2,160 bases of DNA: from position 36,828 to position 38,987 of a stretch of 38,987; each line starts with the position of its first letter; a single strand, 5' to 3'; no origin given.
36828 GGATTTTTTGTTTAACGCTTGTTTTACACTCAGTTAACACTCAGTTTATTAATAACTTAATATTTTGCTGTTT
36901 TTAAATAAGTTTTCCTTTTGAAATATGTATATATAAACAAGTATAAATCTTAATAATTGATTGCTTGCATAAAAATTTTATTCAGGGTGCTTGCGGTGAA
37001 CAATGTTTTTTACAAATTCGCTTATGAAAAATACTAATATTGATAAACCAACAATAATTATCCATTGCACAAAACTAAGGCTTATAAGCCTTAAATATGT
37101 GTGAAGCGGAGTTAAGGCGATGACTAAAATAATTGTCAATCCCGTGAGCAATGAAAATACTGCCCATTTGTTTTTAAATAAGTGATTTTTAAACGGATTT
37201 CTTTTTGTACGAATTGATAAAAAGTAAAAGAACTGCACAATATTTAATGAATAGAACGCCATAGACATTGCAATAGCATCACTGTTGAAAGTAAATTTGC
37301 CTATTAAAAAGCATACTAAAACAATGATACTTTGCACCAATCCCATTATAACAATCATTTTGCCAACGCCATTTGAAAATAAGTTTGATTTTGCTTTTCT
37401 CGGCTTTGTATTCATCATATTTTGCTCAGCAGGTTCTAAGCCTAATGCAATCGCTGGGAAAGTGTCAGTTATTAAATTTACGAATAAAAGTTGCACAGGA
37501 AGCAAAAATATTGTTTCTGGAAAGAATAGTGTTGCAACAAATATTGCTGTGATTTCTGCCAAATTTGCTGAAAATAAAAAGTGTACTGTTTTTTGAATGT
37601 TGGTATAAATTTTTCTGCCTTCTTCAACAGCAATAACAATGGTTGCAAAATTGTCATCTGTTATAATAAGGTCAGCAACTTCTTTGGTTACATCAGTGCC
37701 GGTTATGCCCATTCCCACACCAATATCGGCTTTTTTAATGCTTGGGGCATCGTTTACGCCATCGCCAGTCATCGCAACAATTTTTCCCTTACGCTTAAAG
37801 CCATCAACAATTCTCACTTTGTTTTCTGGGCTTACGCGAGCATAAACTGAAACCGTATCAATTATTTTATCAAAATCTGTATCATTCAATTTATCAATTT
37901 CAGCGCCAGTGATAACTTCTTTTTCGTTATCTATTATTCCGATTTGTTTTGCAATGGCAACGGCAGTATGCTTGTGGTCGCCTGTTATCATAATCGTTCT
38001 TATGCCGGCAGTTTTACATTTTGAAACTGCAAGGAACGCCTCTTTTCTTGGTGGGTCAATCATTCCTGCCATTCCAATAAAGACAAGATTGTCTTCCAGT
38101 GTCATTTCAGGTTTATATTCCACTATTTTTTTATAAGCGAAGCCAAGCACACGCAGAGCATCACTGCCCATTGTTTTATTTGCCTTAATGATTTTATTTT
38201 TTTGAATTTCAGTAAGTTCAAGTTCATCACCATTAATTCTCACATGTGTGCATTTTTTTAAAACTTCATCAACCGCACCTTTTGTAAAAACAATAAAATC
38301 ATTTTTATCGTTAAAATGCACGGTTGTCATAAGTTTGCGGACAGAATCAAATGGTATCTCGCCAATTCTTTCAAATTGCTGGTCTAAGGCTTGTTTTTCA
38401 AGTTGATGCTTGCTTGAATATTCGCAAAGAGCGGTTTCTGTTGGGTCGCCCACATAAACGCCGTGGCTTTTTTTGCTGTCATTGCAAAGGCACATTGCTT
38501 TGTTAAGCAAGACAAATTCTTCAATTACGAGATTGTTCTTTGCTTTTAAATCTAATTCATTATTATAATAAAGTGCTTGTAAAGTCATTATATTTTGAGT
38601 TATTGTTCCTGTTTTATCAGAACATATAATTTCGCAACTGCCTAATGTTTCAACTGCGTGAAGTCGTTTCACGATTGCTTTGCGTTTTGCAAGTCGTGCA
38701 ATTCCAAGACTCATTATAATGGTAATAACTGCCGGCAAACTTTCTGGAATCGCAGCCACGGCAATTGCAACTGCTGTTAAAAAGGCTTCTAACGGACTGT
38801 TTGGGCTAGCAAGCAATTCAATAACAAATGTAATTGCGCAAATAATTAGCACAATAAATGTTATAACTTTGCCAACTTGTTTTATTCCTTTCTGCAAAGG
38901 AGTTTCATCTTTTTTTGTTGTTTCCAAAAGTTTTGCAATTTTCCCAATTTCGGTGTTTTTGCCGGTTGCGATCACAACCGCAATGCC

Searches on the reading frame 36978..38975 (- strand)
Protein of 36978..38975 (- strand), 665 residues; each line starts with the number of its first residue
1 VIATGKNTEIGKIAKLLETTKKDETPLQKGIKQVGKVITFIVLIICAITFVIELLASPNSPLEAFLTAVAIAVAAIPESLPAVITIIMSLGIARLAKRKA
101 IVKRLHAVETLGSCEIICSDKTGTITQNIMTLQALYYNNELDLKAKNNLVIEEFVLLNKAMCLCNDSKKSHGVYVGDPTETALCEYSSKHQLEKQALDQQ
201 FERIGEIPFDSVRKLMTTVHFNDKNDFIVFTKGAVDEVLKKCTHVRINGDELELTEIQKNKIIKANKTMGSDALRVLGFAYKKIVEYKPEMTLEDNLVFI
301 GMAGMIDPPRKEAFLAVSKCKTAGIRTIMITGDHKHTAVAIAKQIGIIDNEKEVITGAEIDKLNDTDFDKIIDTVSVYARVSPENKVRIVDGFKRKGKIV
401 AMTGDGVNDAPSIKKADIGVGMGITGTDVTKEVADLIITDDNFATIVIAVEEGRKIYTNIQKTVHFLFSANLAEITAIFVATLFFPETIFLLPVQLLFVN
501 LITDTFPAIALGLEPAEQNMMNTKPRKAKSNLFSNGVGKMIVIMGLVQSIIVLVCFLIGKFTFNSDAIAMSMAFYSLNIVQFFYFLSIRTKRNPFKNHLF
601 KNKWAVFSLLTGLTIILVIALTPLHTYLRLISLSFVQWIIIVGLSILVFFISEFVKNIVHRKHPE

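Call 8: search_protein_families(library=pfam, proteins=[window:36978-38975:-])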
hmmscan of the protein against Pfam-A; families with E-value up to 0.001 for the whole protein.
window:36978-38975:- (665 aa): 4 families
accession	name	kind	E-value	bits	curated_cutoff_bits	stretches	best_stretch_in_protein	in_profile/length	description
PF00689.26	Cation_ATPase_C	-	6.2e-43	147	27.3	1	490-657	3-174/175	Cation transporting ATPase, C-terminus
PF00122.25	E1-E2_ATPase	-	3.5e-22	79.2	28.1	1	2-98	86-181/181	E1-E2 ATPase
PF13246.12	Cation_ATPase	-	5.5e-22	78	21.7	1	162-245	8-91/91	Cation transport ATPase (P-type)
PF00702.32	Hydrolase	-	2.5e-16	61.1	26.4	1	116-417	3-191/191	haloacid dehalogenase-like hydrolase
